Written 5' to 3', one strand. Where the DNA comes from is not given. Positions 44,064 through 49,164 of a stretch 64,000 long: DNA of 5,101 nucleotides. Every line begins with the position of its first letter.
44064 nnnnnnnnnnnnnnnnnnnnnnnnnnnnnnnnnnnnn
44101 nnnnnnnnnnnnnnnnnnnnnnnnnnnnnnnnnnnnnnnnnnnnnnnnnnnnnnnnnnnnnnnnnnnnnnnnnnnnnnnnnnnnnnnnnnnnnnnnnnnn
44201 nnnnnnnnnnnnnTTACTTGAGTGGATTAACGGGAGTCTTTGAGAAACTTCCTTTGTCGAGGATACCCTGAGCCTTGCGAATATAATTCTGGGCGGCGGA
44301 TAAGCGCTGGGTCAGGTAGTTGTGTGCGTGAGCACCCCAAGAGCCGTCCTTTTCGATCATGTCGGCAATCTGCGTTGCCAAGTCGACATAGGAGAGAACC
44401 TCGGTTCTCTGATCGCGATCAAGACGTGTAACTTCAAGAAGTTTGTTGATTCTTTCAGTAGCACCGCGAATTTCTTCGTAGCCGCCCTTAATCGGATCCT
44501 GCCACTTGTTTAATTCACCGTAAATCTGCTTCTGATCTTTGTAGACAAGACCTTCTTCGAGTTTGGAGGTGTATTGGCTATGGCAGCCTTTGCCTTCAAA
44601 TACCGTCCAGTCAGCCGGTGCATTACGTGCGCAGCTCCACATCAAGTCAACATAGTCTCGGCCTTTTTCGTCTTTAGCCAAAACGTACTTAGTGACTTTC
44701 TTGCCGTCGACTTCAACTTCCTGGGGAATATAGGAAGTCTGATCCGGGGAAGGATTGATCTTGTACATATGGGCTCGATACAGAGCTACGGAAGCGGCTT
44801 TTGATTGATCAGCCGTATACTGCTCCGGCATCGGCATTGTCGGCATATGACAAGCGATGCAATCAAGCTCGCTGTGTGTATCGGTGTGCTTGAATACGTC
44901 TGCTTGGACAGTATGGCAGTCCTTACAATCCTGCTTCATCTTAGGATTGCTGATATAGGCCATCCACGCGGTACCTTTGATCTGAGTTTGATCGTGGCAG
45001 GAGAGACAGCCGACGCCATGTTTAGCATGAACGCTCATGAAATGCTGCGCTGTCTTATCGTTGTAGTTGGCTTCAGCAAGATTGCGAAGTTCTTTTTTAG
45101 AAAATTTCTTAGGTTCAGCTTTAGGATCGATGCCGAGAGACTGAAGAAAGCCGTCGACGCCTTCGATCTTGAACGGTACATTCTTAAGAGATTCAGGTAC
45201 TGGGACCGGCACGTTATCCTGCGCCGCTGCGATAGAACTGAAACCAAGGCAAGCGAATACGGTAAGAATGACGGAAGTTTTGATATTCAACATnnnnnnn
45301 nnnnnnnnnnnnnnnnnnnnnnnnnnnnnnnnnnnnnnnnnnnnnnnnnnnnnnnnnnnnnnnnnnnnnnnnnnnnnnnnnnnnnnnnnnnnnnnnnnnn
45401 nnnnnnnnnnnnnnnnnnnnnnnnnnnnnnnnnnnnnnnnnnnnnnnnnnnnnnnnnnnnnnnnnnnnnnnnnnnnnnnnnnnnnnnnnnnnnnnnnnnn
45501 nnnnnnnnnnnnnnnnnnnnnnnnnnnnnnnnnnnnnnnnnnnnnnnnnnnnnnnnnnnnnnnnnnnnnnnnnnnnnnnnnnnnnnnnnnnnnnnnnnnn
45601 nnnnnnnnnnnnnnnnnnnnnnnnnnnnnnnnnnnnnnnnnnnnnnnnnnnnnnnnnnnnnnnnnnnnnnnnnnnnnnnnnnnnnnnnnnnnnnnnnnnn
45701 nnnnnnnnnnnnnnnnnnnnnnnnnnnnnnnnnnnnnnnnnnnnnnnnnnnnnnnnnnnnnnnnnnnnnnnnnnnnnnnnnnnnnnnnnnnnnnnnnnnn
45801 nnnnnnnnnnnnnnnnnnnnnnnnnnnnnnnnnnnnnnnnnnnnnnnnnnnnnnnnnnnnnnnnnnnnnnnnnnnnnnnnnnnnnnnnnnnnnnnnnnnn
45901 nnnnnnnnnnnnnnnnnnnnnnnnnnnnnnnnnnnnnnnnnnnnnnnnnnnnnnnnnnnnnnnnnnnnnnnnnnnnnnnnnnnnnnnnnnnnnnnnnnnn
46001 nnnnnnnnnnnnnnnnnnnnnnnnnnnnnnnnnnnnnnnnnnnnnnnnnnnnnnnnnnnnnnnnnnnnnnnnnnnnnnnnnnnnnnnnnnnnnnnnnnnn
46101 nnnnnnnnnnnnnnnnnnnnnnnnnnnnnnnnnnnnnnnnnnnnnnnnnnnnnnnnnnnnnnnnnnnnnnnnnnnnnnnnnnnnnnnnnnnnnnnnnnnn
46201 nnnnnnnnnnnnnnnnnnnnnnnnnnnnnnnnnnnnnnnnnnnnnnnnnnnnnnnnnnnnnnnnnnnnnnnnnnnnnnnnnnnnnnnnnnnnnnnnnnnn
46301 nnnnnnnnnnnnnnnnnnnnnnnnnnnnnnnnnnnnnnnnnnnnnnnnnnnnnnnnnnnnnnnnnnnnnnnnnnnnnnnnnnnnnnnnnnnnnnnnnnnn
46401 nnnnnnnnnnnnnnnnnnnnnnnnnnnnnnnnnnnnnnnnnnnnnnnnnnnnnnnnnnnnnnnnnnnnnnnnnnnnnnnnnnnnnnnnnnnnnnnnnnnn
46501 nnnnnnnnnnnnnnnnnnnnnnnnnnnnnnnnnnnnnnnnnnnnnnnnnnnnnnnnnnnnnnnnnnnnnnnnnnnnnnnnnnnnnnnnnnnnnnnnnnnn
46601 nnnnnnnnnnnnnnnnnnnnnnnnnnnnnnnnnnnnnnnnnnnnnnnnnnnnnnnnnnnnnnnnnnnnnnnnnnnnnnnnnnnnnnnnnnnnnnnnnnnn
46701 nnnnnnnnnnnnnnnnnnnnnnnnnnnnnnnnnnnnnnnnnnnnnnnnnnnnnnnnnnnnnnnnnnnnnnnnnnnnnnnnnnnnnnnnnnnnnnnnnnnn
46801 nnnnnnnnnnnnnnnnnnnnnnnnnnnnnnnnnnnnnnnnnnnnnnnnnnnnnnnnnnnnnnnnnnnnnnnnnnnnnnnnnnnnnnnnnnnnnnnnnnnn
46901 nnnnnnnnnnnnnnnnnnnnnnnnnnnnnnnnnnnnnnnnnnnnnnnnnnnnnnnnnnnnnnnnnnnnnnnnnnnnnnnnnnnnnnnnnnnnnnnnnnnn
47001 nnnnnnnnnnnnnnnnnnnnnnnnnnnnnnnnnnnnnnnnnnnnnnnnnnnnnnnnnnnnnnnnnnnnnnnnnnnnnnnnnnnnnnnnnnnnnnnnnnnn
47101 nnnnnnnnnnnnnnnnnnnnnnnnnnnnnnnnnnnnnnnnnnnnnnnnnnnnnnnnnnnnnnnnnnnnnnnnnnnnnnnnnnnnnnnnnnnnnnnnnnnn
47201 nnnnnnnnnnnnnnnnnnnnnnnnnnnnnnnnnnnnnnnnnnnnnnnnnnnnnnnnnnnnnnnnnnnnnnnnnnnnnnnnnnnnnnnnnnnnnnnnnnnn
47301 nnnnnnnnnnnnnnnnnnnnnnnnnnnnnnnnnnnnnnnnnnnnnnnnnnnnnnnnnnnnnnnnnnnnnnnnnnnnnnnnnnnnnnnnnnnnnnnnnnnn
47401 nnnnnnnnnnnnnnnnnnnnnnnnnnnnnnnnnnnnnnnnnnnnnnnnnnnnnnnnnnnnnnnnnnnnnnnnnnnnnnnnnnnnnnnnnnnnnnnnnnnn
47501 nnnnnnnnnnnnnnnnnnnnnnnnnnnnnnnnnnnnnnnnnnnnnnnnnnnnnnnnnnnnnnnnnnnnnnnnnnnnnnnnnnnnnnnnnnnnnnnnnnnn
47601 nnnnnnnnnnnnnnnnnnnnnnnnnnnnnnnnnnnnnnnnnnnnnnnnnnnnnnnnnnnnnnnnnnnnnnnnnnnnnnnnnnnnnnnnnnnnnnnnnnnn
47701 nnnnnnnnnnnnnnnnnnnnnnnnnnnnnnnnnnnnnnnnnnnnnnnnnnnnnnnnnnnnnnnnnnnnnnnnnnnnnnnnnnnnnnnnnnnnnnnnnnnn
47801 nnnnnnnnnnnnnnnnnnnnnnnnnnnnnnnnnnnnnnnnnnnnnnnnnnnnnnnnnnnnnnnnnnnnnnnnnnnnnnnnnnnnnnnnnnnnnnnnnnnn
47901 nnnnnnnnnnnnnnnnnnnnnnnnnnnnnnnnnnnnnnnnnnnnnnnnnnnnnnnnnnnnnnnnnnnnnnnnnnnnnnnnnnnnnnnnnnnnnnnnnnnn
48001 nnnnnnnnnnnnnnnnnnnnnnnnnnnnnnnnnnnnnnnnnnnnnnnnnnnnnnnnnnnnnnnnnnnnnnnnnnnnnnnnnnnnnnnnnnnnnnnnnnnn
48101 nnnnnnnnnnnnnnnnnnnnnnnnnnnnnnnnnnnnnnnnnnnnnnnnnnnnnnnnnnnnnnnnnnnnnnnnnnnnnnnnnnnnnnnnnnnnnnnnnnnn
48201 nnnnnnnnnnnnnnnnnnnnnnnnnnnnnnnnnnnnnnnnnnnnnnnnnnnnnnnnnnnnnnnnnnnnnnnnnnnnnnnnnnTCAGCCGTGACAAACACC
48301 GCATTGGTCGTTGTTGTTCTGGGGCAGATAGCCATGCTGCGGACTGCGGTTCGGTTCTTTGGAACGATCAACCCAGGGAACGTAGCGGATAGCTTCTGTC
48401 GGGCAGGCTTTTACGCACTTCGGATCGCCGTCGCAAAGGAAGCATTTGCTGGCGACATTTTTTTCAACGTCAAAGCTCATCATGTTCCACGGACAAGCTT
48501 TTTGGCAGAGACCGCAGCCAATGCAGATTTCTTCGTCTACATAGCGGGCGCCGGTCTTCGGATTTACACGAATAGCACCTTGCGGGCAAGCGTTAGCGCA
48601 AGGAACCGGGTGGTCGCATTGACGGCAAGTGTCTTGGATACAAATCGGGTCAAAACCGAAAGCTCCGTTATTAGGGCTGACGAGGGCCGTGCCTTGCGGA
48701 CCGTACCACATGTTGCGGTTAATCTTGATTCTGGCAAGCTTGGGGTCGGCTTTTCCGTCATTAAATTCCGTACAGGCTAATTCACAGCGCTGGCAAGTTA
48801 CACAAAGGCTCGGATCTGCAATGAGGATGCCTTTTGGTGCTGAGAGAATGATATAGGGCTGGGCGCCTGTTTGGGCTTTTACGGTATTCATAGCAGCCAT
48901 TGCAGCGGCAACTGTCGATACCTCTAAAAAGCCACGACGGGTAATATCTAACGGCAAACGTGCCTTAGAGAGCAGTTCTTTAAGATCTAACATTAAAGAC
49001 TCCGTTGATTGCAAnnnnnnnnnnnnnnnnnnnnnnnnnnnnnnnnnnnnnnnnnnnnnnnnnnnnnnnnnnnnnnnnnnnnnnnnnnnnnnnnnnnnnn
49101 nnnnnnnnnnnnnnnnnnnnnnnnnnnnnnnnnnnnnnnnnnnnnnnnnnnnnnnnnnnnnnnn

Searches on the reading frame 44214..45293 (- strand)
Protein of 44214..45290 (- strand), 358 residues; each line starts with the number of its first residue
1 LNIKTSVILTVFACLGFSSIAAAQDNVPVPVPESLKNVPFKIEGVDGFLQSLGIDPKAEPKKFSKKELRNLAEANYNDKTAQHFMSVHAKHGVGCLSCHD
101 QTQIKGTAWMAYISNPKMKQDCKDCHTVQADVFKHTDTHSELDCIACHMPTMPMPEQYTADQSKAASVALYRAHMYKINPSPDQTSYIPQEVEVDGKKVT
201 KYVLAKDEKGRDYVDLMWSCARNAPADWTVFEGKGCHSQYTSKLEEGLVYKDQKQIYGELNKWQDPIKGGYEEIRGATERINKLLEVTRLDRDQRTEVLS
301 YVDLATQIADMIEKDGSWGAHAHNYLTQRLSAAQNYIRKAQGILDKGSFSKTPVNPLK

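Call 40: find_encoding_contigs(protein=window:44214-45290:-, flank=10000, max_places=10)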
Protein window:44214-45290:- (358 aa): no gene with exactly this product is on record in the collection.
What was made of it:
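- Tried and rejected: One exact look-up was wasted on a minus-strand coordinate slip (call 40).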

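Call 41: find_encoding_contigs(protein=window:44217-45293:-, flank=10000, max_places=10)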
Protein window:44217-45293:- (359 aa): 23 contigs read that carry it; 3 places shown.
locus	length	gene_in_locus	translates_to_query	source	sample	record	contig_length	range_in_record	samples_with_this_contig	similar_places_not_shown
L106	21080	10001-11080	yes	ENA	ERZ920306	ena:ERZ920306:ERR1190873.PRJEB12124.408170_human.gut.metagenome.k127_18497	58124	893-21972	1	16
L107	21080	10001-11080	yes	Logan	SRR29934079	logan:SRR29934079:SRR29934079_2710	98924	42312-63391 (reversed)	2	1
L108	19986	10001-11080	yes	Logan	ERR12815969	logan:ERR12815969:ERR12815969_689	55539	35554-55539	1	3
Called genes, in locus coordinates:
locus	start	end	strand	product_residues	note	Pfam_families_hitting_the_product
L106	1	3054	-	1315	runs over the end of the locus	?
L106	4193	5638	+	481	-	PF00324:AA_permease, PF13520:AA_permease_2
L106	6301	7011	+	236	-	PF13187:Fer4_9 (faint), PF13247:Fer4_11, PF14697:Fer4_21 (weak), PF12838:Fer4_7, PF25160:LdpA_Fe-S-bd (weak), PF12797:Fer4_2 (weak), PF00037:Fer4, PF13237:Fer4_10 (weak), +3 more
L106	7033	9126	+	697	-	PF02730:AFOR_N, PF01314:AFOR_C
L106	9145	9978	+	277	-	PF27264:YdhW_C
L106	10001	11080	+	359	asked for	-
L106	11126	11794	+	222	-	PF13534:Fer4_17 (faint), PF00037:Fer4 (faint), PF12797:Fer4_2 (weak), PF13237:Fer4_10 (faint), PF13247:Fer4_11, PF12838:Fer4_7, PF13187:Fer4_9 (weak), PF12837:Fer4_6 (weak), +2 more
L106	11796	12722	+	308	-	PF14589:NrfD_2, PF03916:NrfD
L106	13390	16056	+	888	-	PF03797:Autotransporter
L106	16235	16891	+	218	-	PF00484:Pro_CA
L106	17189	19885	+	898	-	PF03797:Autotransporter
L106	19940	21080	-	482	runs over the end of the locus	PF02934:GatB_N, PF02637:GatB_Yqey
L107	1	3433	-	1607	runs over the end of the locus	-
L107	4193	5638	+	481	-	PF00324:AA_permease, PF13520:AA_permease_2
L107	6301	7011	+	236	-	PF13187:Fer4_9 (faint), PF13247:Fer4_11, PF14697:Fer4_21 (weak), PF12838:Fer4_7, PF25160:LdpA_Fe-S-bd (weak), PF12797:Fer4_2 (weak), PF00037:Fer4, PF13237:Fer4_10 (weak), +3 more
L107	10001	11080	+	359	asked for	-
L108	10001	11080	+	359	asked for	-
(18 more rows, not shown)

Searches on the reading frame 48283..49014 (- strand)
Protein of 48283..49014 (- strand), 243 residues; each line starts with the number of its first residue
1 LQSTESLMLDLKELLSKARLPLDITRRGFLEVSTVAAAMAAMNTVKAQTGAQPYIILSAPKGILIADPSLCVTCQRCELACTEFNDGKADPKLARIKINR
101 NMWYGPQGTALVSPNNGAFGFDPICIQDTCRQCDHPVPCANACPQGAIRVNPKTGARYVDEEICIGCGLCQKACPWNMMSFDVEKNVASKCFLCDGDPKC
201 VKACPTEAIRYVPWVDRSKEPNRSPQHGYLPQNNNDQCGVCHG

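Call 6: search_protein_families(library=pfam, proteins=[window:48283-49014:-], max_evalue=0.01)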
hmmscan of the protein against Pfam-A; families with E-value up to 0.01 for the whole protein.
window:48283-49014:- (243 aa): 14 families
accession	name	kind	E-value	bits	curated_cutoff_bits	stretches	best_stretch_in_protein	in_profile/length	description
PF12838.12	Fer4_7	-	4.8e-14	53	27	1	130-177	2-51/52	4Fe-4S dicluster domain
PF00037.32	Fer4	-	4.3e-11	42.6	21.1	1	158-178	2-22/24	4Fe-4S binding domain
PF13247.11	Fer4_11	-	8.8e-10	39.1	26.2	1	127-210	7-96/100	4Fe-4S dicluster domain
PF13237.11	Fer4_10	-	1.2e-09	38.4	25.5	2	158-205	3-53/53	4Fe-4S dicluster domain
PF14697.11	Fer4_21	-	2.5e-09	37.6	35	2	127-178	5-56/59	4Fe-4S dicluster domain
PF13187.11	Fer4_9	-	5.1e-08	33.3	27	2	130-177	2-50/52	4Fe-4S dicluster domain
PF12837.12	Fer4_6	-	6.1e-08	32.7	25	1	159-175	4-20/24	4Fe-4S binding domain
PF12797.12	Fer4_2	-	1.4e-07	31.4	24.5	1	157-176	3-22/22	4Fe-4S binding domain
PF13484.11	Fer4_16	-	2.1e-06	28.8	30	0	161-177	50-66/66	4Fe-4S double cluster binding domain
PF12800.12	Fer4_4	-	3e-06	27.5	24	1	162-175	2-15/17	4Fe-4S binding domain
PF25160.1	LdpA_Fe-S-bd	-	8.1e-06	26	27.6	1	134-179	4-43/49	LdpA Fe-S cluster-binding domain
PF13459.11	Fer4_15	-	0.003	18.7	22.4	0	158-175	2-19/66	4Fe-4S single cluster domain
PF12798.12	Fer4_3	-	0.0063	17.7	27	1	164-177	1-14/15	4Fe-4S binding domain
PF10518.14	TAT_signal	-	0.0072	16.7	22.7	0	23-42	1-20/21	TAT (twin-arginine translocation) pathway signal sequence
